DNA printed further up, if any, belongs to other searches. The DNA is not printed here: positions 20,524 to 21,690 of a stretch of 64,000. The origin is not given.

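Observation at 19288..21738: AT-rich five-ORF cassette ending in an FRG-domain gene, wedged between menC and menE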

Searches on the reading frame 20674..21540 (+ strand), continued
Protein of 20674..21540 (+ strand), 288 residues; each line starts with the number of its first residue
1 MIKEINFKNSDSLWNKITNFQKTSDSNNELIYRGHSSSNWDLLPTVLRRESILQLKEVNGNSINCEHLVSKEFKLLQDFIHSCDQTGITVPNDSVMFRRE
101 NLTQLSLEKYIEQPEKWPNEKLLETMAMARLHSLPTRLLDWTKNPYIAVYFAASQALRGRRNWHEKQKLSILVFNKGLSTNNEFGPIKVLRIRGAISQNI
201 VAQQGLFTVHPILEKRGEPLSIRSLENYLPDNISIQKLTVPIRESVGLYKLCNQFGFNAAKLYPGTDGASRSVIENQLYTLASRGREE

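Call 42: find_encoding_contigs(protein=P0019, flank=6000, max_places=2)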
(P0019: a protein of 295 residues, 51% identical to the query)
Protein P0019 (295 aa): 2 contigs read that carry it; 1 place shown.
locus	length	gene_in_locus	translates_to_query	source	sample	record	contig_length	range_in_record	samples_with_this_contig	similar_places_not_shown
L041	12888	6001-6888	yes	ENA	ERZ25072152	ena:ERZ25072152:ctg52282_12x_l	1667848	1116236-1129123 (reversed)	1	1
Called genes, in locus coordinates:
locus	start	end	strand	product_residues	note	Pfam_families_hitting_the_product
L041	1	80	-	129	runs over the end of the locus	PF02371:Transposase_20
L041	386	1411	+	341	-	PF00872:Transposase_mut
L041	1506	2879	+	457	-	PF00872:Transposase_mut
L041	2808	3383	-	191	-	PF01548:DEDD_Tnp_IS110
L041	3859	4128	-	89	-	-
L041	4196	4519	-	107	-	-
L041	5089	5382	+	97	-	-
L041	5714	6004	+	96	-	-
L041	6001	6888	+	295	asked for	PF08867:FRG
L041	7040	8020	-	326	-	PF14054:DUF4249 (faint)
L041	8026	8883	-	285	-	-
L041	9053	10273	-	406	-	PF13620:CarboxypepD_reg, PF13715:CarbopepD_reg_2, PF07715:Plug (weak)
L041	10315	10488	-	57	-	-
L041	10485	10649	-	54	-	PF01883:FeS_assembly_P (weak)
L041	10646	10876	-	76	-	PF02657:SufE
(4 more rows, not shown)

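Call 43: find_encoding_contigs(protein=P0040, flank=6000, max_places=2)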
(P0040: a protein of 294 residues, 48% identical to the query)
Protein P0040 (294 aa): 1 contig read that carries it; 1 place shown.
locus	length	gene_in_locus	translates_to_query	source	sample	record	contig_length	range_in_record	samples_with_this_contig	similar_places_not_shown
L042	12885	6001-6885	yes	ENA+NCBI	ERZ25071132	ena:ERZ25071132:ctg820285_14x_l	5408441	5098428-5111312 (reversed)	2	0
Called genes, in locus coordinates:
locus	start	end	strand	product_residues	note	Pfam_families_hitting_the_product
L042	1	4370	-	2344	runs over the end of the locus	PF23598:LRR_14, PF14344:DUF4397, PF18962:Por_Secre_tail (weak)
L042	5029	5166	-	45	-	-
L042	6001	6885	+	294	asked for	PF08867:FRG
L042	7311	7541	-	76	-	-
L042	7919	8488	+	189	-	PF27155:Y4rL_C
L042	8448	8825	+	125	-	-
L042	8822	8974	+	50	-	PF22483:Mu-transpos_C_2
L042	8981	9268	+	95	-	-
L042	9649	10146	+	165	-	PF01695:IstB_IS21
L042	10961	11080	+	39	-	-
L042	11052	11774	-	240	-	PF12762:DDE_Tnp_IS1595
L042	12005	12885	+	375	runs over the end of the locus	PF16125:DUF4837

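Call 47: find_encoding_contigs(protein=P0065, flank=6000, max_places=2)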
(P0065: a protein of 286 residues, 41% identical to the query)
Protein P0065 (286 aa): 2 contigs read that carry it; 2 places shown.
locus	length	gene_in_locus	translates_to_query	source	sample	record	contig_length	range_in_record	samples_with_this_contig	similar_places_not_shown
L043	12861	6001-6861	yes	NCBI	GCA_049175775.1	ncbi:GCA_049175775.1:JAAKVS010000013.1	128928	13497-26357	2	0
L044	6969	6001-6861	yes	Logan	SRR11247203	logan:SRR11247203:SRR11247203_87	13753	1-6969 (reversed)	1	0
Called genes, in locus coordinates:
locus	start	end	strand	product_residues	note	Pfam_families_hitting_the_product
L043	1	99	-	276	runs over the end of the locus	PF12849:PBP_like_2, PF13531:SBP_bac_11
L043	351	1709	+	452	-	PF00072:Response_reg, PF00158:Sigma54_activat, PF14532:Sigma54_activ_2, PF01078:Mg_chelatase (faint), PF07728:AAA_5 (weak), PF25601:AAA_lid_14, PF02954:HTH_8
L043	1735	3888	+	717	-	PF17201:Cache_3-Cache_2, PF17203:sCache_3_2 (weak), PF17202:sCache_3_3, PF00512:HisKA, PF02518:HATPase_c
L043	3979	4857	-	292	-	PF12728:HTH_17, PF12727:PBP_like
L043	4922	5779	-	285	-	PF02634:FdhD-NarQ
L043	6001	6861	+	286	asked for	PF08867:FRG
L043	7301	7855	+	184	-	PF11749:DUF3305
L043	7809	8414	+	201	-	PF11748:DUF3306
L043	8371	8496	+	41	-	-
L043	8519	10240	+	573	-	PF25160:LdpA_Fe-S-bd (faint), PF14697:Fer4_21 (faint), PF12838:Fer4_7 (weak), PF12838:Fer4_7 (weak), PF13187:Fer4_9 (weak), PF13237:Fer4_10 (weak), PF00037:Fer4 (weak), PF12837:Fer4_6 (weak), +2 more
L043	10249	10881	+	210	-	PF02613:Nitrate_red_del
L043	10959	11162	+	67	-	-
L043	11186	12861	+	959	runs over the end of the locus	PF04879:Molybdop_Fe4S4, PF00384:Molybdopterin, PF01568:Molydop_binding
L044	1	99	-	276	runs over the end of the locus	PF12849:PBP_like_2, PF13531:SBP_bac_11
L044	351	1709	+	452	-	PF00072:Response_reg, PF00158:Sigma54_activat, PF14532:Sigma54_activ_2, PF01078:Mg_chelatase (faint), PF07728:AAA_5 (weak), PF25601:AAA_lid_14, PF02954:HTH_8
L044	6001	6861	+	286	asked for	PF08867:FRG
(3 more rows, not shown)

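Call 48: find_encoding_contigs(protein=P0088, flank=6000, max_places=2)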
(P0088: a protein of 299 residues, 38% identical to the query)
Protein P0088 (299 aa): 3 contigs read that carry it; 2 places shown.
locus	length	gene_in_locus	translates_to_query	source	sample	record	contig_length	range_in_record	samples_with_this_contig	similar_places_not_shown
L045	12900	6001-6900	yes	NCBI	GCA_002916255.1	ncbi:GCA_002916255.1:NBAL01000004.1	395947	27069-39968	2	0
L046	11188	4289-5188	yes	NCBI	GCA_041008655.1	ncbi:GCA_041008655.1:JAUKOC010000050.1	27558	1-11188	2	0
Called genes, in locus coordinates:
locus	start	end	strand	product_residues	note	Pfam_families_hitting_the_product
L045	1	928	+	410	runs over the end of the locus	PF00696:AA_kinase, PF01842:ACT, PF22468:ACT_9, PF13840:ACT_7, PF22468:ACT_9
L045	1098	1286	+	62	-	PF02599:CsrA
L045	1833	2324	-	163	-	PF13511:DUF4124 (faint), PF04355:BamE (weak)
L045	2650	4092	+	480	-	PF03448:MgtE_N, PF00571:CBS, PF01769:MgtE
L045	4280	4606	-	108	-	PF03869:Arc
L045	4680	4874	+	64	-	-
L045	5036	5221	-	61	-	-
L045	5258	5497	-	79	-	-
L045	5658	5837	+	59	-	-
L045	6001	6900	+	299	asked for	PF08867:FRG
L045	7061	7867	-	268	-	PF13391:HNH_2 (weak)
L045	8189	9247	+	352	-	-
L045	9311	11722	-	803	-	PF12607:DUF3772, PF00924:MS_channel_2nd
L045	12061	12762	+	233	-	PF02798:GST_N (weak), PF13409:GST_N_2, PF13417:GST_N_3, PF13410:GST_C_2 (weak)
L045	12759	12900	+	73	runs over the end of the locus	-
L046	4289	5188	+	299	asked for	PF08867:FRG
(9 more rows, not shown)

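Call 59: search_protein_families(library=phrogs, proteins=[window:20674-21540:+], max_evalue=0.1)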
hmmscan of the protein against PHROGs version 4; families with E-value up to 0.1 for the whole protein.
window:20674-21540:+ (288 aa): 2 families
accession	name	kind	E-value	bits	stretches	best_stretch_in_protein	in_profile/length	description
phrog_4962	-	unknown function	3e-58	198.8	1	3-276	170-453/467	-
phrog_24967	-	unknown function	0.0015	18.8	1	123-155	95-127/385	-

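Call 63: find_related_loci(query=A1, collection=metagenome_contigs, flank=4000)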
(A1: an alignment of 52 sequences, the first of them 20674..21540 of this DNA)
Query A1 (288 aa) in metagenome_contigs; peptide patterns used: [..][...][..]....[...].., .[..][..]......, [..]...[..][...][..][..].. (x = any residue, [..] = any of these).
600 stretches matched a pattern (row limit reached: there are more); 493 encode a relative of the query (tblastn E <= 1e-3); the best 80 are kept; 80 distinct loci.
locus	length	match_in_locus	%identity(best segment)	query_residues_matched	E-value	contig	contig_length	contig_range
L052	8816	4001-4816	39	2-273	1e-63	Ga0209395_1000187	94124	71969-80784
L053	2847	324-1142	36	2-276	2e-60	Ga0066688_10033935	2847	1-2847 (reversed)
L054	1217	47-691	39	61-276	2e-52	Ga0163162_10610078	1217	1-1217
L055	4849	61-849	33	11-273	1e-46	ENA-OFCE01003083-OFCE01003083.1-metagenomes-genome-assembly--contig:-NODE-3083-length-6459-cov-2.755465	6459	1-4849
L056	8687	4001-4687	35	45-273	3e-45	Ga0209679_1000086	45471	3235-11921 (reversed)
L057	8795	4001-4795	38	7-273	2e-58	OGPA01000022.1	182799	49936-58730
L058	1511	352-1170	31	4-275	2e-40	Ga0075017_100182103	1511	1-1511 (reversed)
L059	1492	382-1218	30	1-273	4e-40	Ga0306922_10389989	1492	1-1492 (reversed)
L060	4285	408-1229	31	2-276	7e-39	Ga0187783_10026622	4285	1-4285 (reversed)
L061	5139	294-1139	28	2-276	1e-37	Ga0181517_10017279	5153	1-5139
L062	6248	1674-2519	28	2-276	1e-37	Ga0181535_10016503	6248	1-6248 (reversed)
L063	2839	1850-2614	30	26-275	2e-34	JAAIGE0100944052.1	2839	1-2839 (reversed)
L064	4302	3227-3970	30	28-273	2e-32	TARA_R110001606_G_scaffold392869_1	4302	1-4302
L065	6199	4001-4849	29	7-279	1e-28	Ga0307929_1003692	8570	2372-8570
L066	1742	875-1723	32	26-273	1e-27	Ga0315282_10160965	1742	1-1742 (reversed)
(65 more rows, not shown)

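Call 64: find_related_loci(query=A1, collection=viral_contigs, flank=4000)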
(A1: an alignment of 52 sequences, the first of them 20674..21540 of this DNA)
Query A1 (288 aa) in viral_contigs; peptide patterns used: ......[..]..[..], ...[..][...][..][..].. (x = any residue, [..] = any of these).
244 stretches matched a pattern; 213 encode a relative of the query (tblastn E <= 1e-3); the best 80 are kept; 80 distinct loci.
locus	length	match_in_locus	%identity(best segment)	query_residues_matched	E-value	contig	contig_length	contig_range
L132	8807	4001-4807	36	4-275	2e-59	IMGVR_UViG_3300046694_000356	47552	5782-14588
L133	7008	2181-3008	39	7-284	1e-58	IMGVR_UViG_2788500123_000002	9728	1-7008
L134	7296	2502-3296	38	7-273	1e-58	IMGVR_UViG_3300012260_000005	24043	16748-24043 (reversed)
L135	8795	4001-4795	36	7-273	2e-57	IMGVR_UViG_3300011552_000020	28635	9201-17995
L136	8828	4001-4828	36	6-278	5e-57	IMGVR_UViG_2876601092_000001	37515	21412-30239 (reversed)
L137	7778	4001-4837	37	7-287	6e-57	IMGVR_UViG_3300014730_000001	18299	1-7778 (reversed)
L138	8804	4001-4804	37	7-276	1e-56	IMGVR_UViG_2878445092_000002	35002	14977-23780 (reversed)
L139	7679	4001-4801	36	7-275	2e-56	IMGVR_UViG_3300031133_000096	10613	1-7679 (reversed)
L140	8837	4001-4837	39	3-277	2e-56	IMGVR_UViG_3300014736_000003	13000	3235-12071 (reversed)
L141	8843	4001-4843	39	2-277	9e-56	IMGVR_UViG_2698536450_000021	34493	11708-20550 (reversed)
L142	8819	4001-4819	37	3-275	7e-56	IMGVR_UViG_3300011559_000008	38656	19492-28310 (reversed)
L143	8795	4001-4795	35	7-273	4e-56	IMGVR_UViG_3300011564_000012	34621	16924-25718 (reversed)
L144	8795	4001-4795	36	7-273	2e-55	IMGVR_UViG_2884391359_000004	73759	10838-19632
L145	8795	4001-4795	36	7-273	2e-55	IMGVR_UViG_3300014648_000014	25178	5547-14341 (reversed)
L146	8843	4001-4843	38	2-277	1e-54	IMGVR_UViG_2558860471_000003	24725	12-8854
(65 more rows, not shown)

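Call 78: search_solved_structures(query=A1, max_evalue=10, show_alignments=2)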
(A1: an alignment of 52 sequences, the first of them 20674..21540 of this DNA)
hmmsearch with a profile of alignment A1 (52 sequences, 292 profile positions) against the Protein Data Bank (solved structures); distinct sequences matched with E-value up to 10: 4.
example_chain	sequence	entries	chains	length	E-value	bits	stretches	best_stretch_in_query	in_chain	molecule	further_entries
9j1k_L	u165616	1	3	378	0.038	16.2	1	160-256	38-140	FtbL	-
8fmw_W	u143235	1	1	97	0.48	12.6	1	210-266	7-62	Ribosomal subunit interface protein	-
1fbm_A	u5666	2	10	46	1.1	11.4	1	43-89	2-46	PROTEIN (CARTILAGE OLIGOMERIC MATRIX PROTEIN) | CARTILAGE OLIGOMERIC MATRIX PROTEIN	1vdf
9gm3_A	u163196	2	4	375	1.7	10.8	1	31-69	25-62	ChlB radical SAM domain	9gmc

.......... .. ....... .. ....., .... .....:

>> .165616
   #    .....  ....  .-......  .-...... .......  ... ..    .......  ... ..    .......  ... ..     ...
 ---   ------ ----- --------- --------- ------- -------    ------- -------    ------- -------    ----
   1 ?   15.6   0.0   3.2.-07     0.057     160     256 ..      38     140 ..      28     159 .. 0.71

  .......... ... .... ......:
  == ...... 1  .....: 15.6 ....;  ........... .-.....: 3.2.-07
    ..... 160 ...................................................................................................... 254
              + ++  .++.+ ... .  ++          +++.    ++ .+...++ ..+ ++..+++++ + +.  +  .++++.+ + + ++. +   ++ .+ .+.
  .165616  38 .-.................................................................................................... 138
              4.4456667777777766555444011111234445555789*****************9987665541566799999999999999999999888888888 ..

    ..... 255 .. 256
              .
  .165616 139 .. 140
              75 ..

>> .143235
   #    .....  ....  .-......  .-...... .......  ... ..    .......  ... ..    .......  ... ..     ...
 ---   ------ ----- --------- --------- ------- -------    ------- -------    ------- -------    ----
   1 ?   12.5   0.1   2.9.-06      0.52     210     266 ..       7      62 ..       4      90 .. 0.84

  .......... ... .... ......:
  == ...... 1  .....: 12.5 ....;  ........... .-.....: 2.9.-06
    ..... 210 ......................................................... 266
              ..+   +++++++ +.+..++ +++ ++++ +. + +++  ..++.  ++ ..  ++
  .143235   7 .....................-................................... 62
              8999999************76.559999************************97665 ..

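Call 94: search_dna_similar(query=window:20674-21540:+, collection=phages, mode=protein, max_evalue=0.00001, max_rows=12)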
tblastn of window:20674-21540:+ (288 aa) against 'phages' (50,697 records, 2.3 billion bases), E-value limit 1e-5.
Records with a match: 5; places in all: 5; records where one place covers at least 80% of the query: 5.
Best place of each record, by identity: <60% 5.
By first word of the organism name: Acinetobacter 3; Salmonella 2.
By host as written in the record: Salmonella enterica subsp. salamae 244/03 II 2; - 2; Acinetobacter baumannii 1.
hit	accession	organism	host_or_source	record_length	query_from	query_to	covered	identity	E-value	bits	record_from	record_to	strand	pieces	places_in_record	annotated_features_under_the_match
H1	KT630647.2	Salmonella phage SEN8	Salmonella enterica subsp. salamae ...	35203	2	277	96%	38.3%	3e-51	186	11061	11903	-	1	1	hypothetical protein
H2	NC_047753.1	Salmonella phage SEN8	Salmonella enterica subsp. salamae ...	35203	2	277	96%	38.3%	3e-51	186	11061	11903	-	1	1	FRG domain-containing protein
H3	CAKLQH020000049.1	Acinetobacter phage MD-2021a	not known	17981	16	270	89%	31.8%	2e-30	125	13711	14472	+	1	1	FRG domain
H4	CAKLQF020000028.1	Acinetobacter phage MD-2021a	not known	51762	16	270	89%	31.8%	3e-30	125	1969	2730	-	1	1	FRG domain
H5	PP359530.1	Acinetobacter phage vB_AbaSI_1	Acinetobacter baumannii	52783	16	270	89%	31.8%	3e-30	125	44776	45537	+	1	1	hypothetical protein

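Call 95: get_annotated_region(hit=H2, flank=5000)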
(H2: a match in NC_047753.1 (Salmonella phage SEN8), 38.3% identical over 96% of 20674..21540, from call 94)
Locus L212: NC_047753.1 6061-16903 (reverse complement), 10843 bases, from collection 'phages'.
description: Salmonella phage SEN8, complete genome.
organism: Salmonella phage SEN8 (NCBI taxid 1647468)
taxonomy: Viruses; Duplodnaviria; Heunggongvirae; Uroviricota; Caudoviricetes; Peduoviridae; Felsduovirus; Felsduovirus SEN8
host: Salmonella enterica subsp. salamae 244/03 II; source: feces; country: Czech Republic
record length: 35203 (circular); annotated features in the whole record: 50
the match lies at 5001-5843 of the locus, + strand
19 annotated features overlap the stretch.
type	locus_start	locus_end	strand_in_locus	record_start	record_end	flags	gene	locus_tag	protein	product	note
CDS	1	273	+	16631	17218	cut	-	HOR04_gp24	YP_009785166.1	tail fiber assembly protein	P2 gpG-like protein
CDS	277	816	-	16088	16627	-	-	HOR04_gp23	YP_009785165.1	tail fiber assembly protein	P1 gpU-like protein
CDS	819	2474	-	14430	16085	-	-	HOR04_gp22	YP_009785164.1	tail protein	P2 gpH-like protein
CDS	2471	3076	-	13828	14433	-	-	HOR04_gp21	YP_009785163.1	tail protein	P2 gpI-like protein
CDS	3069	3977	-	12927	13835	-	-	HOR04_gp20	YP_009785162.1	baseplate protein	P2 gpJ-like protein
CDS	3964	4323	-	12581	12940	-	-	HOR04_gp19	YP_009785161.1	baseplate wedge subunit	P2 gpW-like protein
CDS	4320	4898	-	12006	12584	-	-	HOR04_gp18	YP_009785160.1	baseplate assembly protein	P2 gpV-like protein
CDS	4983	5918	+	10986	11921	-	-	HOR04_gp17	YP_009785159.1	FRG domain-containing protein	-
CDS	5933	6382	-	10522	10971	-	-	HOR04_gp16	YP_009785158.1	virion morphogenesis protein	P2 gpS-like protein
CDS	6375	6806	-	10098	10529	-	-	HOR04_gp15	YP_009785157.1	tail terminator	P2 gpR-like protein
CDS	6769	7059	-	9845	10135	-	-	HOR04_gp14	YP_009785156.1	Rz-like spanin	P2 LysC-like protein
CDS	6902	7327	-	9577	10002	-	-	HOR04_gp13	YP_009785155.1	Rz-like spanin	P2 LysB-like protein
CDS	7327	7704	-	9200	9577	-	-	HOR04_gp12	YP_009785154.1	endolysin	putative membrane protein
CDS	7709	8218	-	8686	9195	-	-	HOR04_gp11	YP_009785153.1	endolysin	-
CDS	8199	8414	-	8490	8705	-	-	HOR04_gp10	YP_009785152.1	holin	pin holin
CDS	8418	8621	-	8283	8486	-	-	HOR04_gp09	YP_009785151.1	baseplate hub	P2 gpX-like protein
CDS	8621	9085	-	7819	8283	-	-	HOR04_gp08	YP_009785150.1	head-tail adaptor Ad1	P2 gpL-like protein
CDS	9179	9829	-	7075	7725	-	-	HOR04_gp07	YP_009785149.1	terminase small subunit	P2 gpM-like protein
CDS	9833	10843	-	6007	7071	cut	-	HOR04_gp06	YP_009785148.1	major capsid protein, P2 family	P2 gpN-like protein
